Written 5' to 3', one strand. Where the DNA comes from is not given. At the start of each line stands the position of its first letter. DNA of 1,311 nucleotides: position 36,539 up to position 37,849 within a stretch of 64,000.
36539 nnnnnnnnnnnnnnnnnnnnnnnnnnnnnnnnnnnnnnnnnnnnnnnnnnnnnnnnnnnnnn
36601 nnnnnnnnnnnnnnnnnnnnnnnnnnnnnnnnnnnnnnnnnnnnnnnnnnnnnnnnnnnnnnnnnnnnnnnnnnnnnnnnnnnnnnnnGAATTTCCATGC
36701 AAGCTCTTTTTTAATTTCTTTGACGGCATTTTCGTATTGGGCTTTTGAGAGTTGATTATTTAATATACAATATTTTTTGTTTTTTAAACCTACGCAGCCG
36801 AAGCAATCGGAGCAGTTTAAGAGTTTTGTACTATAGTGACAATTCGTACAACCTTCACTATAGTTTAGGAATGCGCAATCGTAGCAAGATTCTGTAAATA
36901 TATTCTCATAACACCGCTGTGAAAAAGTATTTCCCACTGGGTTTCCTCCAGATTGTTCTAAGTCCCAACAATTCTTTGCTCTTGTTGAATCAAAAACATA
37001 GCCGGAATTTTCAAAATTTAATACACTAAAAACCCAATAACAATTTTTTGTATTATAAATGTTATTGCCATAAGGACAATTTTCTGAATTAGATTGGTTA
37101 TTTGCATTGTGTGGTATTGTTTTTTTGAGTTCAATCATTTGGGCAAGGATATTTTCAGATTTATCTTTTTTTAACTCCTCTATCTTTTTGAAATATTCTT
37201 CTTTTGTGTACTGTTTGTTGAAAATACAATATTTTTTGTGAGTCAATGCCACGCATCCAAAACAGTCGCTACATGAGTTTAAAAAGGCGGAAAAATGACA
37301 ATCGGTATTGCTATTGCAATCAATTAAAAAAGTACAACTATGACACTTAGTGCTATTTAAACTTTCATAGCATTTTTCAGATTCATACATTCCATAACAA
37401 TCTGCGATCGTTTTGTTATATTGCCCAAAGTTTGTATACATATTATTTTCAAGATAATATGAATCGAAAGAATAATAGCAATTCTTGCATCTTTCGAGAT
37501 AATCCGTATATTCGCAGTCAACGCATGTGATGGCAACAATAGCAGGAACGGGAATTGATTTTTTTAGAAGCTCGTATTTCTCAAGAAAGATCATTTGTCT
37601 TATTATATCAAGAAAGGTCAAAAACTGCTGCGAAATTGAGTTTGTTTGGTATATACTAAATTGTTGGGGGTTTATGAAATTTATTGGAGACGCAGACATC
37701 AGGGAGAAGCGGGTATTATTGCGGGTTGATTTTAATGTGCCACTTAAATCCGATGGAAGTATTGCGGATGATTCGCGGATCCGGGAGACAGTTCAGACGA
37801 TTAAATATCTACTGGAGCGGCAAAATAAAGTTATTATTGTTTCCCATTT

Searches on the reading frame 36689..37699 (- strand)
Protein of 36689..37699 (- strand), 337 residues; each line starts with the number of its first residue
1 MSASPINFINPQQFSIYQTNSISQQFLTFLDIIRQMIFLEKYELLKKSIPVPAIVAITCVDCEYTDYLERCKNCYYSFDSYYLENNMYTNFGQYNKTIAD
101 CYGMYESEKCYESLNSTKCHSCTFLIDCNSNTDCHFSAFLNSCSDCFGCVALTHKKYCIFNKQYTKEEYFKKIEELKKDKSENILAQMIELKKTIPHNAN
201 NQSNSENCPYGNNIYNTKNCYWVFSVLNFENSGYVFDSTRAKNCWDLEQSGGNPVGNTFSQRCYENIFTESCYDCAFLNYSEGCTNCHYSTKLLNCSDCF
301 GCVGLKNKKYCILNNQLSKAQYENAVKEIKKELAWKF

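Call 3: search_protein_families(library=pfam, proteins=[window:36689-37699:-], max_evalue=1)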
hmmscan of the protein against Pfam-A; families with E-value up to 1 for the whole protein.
window:36689-37699:- (337 aa): 1 family
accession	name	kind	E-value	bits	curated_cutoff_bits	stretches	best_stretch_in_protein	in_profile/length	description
PF10704.14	DUF2508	-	0.12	13.1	22.5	1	171-218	5-51/71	Protein of unknown function (DUF2508)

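Call 5: search_protein_families(library=ncbifam, proteins=[window:36689-37699:-], max_evalue=1)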
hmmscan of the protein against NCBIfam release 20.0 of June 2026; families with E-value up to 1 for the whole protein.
window:36689-37699:- (337 aa): 1 family
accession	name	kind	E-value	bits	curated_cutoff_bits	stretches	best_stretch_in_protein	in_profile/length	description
NF033433.1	NisI_immun_dup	domain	0.007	16.8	35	0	154-218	16-83/105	NisI/SpaI family lantibiotic immunity lipoprotein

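Call 6: search_protein_families(library=padloc, proteins=[window:36689-37699:-], max_evalue=1)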
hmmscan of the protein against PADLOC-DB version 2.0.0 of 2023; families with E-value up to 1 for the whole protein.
window:36689-37699:- (337 aa): 0 families

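Call 8: find_homologous_proteins(query=window:36689-37699:-, max_evalue=0.001)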
Query window:36689-37699:- (337 aa): 4383 proteins with E <= 0.001 among 5385 candidates; the best 120 are listed.
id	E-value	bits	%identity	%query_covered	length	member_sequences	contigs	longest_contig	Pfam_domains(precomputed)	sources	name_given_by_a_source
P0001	2.7e-168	578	100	74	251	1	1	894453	-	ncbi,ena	-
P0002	2.4e-145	502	70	89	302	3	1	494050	-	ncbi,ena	-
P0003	5.2e-132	458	66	90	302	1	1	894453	-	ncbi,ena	-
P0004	5.5e-130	452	65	90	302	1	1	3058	-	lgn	-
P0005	3.4e-128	446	66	89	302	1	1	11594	-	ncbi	-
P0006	5.1e-126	439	64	90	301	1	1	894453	-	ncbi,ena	-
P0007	2.2e-124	433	64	89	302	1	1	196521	-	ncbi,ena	-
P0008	2.0e-123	430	64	89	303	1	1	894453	-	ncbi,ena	-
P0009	2.2e-123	430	63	90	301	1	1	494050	-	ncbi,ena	-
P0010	4.2e-123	429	60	89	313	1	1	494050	-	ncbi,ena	-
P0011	3.6e-122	426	63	90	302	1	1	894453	-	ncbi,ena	-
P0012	4.9e-122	426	64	90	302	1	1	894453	-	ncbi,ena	-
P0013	8.1e-122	425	65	89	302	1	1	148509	-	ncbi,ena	-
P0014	1.9e-120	420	63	89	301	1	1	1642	-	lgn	-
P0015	2.6e-120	420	63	90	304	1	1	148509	-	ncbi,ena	-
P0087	1.0e-85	306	50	89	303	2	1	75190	-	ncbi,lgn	-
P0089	9.4e-85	303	52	89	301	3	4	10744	-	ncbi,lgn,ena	ncbi:MAG: hypothetical protein AAB583_03910 [Patescibacteria group bacterium]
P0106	1.8e-69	253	43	89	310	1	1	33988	-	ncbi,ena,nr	ncbi:hypothetical protein GYA49_01385 [Candidatus Beckwithbacteria bacterium]|nr:hypothetical protei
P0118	3.4e-56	209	44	68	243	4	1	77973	-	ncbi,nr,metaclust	ncbi:hypothetical protein A2W24_00325 [Microgenomates group bacterium RBG_16_45_19]|nr:MAG: hypothet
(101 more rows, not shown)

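Call 10: find_encoding_contigs(protein=P0001, flank=10000, max_places=3)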
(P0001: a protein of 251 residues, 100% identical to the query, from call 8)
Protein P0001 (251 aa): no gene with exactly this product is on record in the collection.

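Call 11: find_encoding_contigs(protein=P0003, flank=10000, max_places=3)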
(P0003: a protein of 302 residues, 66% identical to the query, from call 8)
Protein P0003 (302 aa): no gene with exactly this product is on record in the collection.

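Call 12: list_cluster_members(proteins=[P0001, P0002, P0003, P0089, P0106, P0118])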
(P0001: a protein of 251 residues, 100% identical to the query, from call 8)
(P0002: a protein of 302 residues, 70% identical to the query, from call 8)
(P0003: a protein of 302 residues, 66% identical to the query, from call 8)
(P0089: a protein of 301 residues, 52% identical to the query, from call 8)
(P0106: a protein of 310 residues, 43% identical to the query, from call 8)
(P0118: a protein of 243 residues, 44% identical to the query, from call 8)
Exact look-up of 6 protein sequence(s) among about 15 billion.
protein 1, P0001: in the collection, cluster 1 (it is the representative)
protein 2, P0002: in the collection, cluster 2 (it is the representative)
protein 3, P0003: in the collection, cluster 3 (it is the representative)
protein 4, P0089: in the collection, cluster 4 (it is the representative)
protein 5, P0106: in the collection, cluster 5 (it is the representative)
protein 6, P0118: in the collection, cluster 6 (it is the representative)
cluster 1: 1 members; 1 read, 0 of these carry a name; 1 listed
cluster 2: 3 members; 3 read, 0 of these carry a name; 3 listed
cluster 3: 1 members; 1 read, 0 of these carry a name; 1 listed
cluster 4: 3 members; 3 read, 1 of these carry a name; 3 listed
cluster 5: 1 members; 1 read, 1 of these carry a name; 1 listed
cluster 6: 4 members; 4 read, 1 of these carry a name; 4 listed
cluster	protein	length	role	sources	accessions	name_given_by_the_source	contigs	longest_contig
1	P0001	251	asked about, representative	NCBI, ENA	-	-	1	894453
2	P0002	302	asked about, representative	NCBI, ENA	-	-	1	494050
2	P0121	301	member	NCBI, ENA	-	-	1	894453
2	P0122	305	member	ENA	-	-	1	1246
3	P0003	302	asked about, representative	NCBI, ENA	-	-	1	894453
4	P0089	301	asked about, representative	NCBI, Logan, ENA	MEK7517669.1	MAG: hypothetical protein AAB583_03910 [Patescibacteria group bacterium]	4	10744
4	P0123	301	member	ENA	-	-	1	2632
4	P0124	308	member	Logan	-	-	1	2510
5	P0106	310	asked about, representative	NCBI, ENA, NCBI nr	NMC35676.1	hypothetical protein GYA49_01385 [Candidatus Beckwithbacteria bacterium] | hypothetical protein [Candidatus Beckwithbacteria bacterium]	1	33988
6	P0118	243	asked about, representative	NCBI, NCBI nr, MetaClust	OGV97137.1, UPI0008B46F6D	hypothetical protein A2W24_00325 [Microgenomates group bacterium RBG_16_45_19] | MAG: hypothetical protein A2W24_00325 [Microgenomates group bacterium RBG_16_45_19] | status=active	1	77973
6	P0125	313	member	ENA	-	-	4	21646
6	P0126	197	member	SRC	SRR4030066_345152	-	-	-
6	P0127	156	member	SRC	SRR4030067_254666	-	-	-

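Call 13: find_encoding_contigs(protein=P0106, flank=10000, max_places=3)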
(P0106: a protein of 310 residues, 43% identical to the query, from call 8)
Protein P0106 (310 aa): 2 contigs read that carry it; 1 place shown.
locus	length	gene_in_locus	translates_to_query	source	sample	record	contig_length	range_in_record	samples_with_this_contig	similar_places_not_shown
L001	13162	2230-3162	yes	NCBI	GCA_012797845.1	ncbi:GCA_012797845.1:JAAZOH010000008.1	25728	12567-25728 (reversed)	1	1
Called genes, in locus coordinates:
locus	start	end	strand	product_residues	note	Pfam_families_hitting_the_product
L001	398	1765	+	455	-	PF01935:DUF87 (weak), PF10412:TrwB_AAD_bind (weak)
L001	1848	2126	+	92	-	PF13451:zf_Tbcl (faint), PF23477:zf_Tbcl_2 (weak)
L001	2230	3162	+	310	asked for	-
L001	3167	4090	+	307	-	-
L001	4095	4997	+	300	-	-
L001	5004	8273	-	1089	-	PF00082:Peptidase_S8, PF16841:CBM60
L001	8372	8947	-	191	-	-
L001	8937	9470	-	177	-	PF13302:Acetyltransf_3, PF00583:Acetyltransf_1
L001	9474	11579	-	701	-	PF00270:DEAD (faint), PF04851:ResIII, PF17757:UvrB_inter, PF27431:UvrB_3rd, PF00271:Helicase_C, PF12344:UvrB, PF02151:UVR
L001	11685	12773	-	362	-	PF13739:PdaC, PF11738:DUF3298, PF03891:DUF333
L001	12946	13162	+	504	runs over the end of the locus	-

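Call 14: find_encoding_contigs(protein=P0087, flank=10000, max_places=3)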
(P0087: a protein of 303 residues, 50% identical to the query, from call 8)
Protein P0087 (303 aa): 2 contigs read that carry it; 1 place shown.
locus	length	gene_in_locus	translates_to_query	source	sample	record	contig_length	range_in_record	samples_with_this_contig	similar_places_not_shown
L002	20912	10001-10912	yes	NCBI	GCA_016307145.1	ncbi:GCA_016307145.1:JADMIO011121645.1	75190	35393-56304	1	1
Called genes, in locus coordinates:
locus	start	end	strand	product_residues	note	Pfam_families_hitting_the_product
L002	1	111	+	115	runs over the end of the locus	-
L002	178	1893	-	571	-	-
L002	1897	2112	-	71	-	PF18901:DUF5657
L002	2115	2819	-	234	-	-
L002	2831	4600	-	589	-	PF08486:SpoIID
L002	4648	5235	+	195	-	PF13399:LytR_C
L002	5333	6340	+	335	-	PF00294:PfkB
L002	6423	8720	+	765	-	PF26449:DUF8128, PF01935:DUF87 (weak), PF10412:TrwB_AAD_bind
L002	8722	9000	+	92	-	PF23477:zf_Tbcl_2 (weak)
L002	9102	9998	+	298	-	-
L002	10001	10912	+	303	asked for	-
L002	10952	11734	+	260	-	PF01791:DeoC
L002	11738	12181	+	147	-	PF02502:LacAB_rpiB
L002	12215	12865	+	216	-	PF00834:Ribul_P_3_epim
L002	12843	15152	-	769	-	PF00912:Transgly, PF00905:Transpeptidase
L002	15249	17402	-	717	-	PF00912:Transgly, PF00905:Transpeptidase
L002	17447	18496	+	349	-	PF02674:Colicin_V, PF00188:CAP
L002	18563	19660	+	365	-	PF00162:PGK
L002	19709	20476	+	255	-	PF01145:Band_7, PF13421:Band_7_1 (weak)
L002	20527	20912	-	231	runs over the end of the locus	PF01386:Ribosomal_L25p, PF14693:Ribosomal_TL5_C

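Call 25: find_related_loci(query=A1, collection=genome_contigs, flank=6000)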
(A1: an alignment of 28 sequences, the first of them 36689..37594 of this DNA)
Query A1 (302 aa) in genome_contigs; peptide patterns used: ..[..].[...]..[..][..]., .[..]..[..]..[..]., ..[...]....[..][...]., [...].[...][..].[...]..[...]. (x = any residue, [..] = any of these).
595 stretches matched a pattern (row limit reached: there are more); 562 encode a relative of the query (tblastn E <= 1e-3); the best 80 are kept; 80 distinct loci.
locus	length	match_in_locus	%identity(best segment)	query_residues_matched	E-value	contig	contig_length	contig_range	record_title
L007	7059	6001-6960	66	1-300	4e-130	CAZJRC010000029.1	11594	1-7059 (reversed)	MAG TPA_asm: uncultured Gammaproteobacteria bacterium isolate binchicken_co251_951 genome assembly, contig: NODE_7818_le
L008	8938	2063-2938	36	3-301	1e-51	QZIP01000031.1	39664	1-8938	MAG: Candidatus Parcubacteria bacterium isolate SURF_62 Ga0104751_1001454, whole genome shotgun sequence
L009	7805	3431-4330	35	1-298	7e-50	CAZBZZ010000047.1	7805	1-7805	MAG TPA_asm: uncultured Candidatus Peribacteria bacterium isolate SRP077602_co5_130 genome assembly, contig: NODE_37380_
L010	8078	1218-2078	36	3-294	6e-47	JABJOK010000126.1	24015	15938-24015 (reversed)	MAG: Candidatus Peregrinibacteria bacterium isolate SI075_bin40 k141_1851665, whole genome shotgun sequence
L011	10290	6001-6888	37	9-301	4e-47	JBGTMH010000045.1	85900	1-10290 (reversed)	MAG: Patescibacteria group bacterium isolate JTS-RE358 k141_9608639, whole genome shotgun sequence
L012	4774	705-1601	33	3-299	2e-46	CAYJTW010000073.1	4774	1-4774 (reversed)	MAG TPA_asm: uncultured Candidatus Peribacteria bacterium isolate ERP125453_co1_133 genome assembly, contig: NODE_24354_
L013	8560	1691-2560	35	3-298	5e-46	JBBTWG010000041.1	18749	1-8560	MAG: Patescibacteria group bacterium isolate H41-bin255_1 H41_bin255_1_000000000041, whole genome shotgun sequence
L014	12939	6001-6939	35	1-298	2e-45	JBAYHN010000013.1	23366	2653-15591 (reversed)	MAG: Candidatus Gracilibacteria bacterium isolate SO_2016_GW1_150 scaffold03806_OW334_2016, whole genome shotgun sequenc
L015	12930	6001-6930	33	1-298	4e-45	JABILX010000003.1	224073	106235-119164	MAG: Candidatus Peregrinibacteria bacterium isolate SI054_bin82 k141_299657, whole genome shotgun sequence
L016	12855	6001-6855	36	3-294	1e-44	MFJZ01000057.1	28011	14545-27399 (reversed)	MAG: Candidatus Gottesmanbacteria bacterium RIFCSPLOWO2_01_FULL_49_10 rifcsplowo2_01_scaffold_6096, whole genome shotgun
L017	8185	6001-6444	57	1-301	3e-44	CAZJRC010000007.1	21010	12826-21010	MAG TPA_asm: uncultured Gammaproteobacteria bacterium isolate binchicken_co251_951 genome assembly, contig: NODE_3479_le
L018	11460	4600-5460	34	1-298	3e-44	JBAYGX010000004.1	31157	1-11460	MAG: Candidatus Gracilibacteria bacterium isolate SO_2016_GW1_135 scaffold02628_OW334_2016, whole genome shotgun sequenc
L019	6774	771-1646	34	3-301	5e-43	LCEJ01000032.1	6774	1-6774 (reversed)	MAG: Candidatus Daviesbacteria bacterium GW2011_GWA2_42_7 UV41_C0032, whole genome shotgun sequence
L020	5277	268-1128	39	3-294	3e-43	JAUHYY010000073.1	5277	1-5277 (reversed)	MAG: bacterium isolate 3_bin.90 NODE_19435_length_5277_cov_0.824660, whole genome shotgun sequence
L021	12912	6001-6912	32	3-298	6e-43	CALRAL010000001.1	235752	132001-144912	MAG: Candidatus Nomurabacteria bacterium isolate Ike-150m-34 genome assembly, contig: Ike-150-c3, whole genome shotgun s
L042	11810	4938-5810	35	3-298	2e-43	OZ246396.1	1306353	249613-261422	MAG: uncultured Candidatus Peribacteria bacterium isolate ERP119705_co14_83 genome assembly, chromosome: 1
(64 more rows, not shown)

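Call 29: predict_structure(alignment_id=A2)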
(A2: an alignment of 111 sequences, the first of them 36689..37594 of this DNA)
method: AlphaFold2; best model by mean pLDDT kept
length: 302 residues; sequences in the alignment: 111
mean_pLDDT: 81.6   pTM: 0.77
mean pLDDT of the five models: 81.6, 81.6, 78.6, 72.6, 66.1
residues with pLDDT >= 90: 121; 70-90: 103; 50-70: 66; < 50: 12
segments of 3 or more residues with pLDDT < 50: none
pLDDT, mean of each block of 10 residues (from residue 1): 96 90 89 89 87 79 59 51 52 57 56 59 81 89 88 87 73 69 75 77 80 89 94 96 97 98 98 98 98 96 87
secondary structure, 60 per line:
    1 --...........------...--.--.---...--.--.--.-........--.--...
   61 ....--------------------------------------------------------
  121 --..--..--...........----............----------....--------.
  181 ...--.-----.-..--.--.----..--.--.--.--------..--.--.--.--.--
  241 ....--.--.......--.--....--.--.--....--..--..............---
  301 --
elements in order: H3-13 E20-22 E32-34 E45-52 E58-64 H131-141 H146-157 E168-171 E180-183 E241-244 E250-256 E262-265 E274-277 H284-297

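Call 36: fold_search(model_id=the predicted structure, library=pdb)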
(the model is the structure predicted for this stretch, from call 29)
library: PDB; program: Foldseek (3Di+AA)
matches with E <= 10: 362; with E <= 0.001: 1
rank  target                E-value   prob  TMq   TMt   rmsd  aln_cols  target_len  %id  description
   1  4e79_A                2.0e-05  0.80  0.14  0.12  17.1       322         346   10  Structure of LpxD from Acinetobacter baumannii at 2.66A resolution (P4322 form) (released 2013-01-16)
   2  3tis_C                1.7e-03  0.77  0.18  0.26  11.1       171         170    9  Crystal structures of yrdA from Escherichia coli, a homologous protein of gamma-class carbonic anhydrases, show possib (released 2012-08-01)
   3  9dqf                  2.1e-03  0.23  0.12  0.10  16.8       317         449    7  Crystal structure of bifunctional GlmU from Staphylococcus aureus NCTC 8325 complexed with acetyl CoA and citrate (released 2025-05-14)
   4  6sc4_A                2.4e-03  0.77  0.15  0.22  11.4       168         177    9  Gamma-Carbonic Anhydrase from the Haloarchaeon Halobacterium sp. (released 2020-04-22)
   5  9qez_H                2.4e-03  0.63  0.16  0.23  10.9       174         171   11  Carbonic anhydrase mutant (released 2025-12-10)
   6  6ued                  2.5e-03  0.18  0.12  0.11  18.5       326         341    7  Apo Pseudomonas aeruginosa LpxD Structure (released 2019-11-13)
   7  4ihg_D                2.7e-03  0.44  0.15  0.14  18.8       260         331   12  Chasing Acyl Carrier Protein Through a Catalytic Cycle of Lipid A Production (released 2013-11-13)
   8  7kr9                  2.8e-03  0.57  0.15  0.11  11.7       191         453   10  Bifunctional enzyme GlmU bound to Zn(II) (released 2021-12-01)
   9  9qez_B                3.1e-03  0.47  0.13  0.19  12.6       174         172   11  Carbonic anhydrase mutant (released 2025-12-10)
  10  3kwc_B                3.7e-03  0.75  0.17  0.22   9.9       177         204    8  Oxidized, active structure of the beta-carboxysomal gamma-Carbonic Anhydrase, CcmM (released 2010-02-23)
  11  7ar9_x                3.7e-03  0.60  0.17  0.18   9.4       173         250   11  Cryo-EM structure of Polytomella Complex-I (membrane arm) (released 2021-12-08)
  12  1thj_A                4.3e-03  0.33  0.13  0.16  10.3       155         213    6  CARBONIC ANHYDRASE FROM METHANOSARCINA (released 1996-10-14)
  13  9qez_D                4.6e-03  0.47  0.15  0.21  11.8       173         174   12  Carbonic anhydrase mutant (released 2025-12-10)
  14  3tio_A                4.8e-03  0.44  0.15  0.20  11.7       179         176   12  Crystal structures of yrdA from Escherichia coli, a homologous protein of gamma-class carbonic anhydrase, show possibl (released 2012-08-01)
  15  3tio_B                5.1e-03  0.57  0.17  0.25  10.9       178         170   11  Crystal structures of yrdA from Escherichia coli, a homologous protein of gamma-class carbonic anhydrase, show possibl (released 2012-08-01)
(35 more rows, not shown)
